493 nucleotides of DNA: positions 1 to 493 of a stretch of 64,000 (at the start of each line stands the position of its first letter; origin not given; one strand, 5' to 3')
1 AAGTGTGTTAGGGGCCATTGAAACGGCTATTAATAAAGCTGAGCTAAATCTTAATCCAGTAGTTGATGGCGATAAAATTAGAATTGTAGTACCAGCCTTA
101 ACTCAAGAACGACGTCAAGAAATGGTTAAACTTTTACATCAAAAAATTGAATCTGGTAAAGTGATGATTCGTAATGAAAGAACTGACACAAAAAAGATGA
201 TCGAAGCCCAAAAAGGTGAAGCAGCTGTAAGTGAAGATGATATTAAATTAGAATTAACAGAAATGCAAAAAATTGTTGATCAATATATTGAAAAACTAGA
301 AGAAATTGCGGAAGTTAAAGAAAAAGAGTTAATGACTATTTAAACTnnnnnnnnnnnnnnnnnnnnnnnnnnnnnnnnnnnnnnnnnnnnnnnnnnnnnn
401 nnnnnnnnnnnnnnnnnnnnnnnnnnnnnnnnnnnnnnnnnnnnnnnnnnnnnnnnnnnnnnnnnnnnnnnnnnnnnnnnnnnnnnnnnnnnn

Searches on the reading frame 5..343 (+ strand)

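Call 59: search_protein_families(library=pfam, proteins=[window:5-343:+], max_evalue=0.01)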
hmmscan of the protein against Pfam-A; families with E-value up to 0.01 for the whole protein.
window:5-343:+ (112 aa): 1 family
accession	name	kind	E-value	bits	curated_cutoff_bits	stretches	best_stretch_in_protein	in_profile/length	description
PF01765.24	RRF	-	1.8e-31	109.6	29.7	1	1-110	55-164/164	Ribosome recycling factor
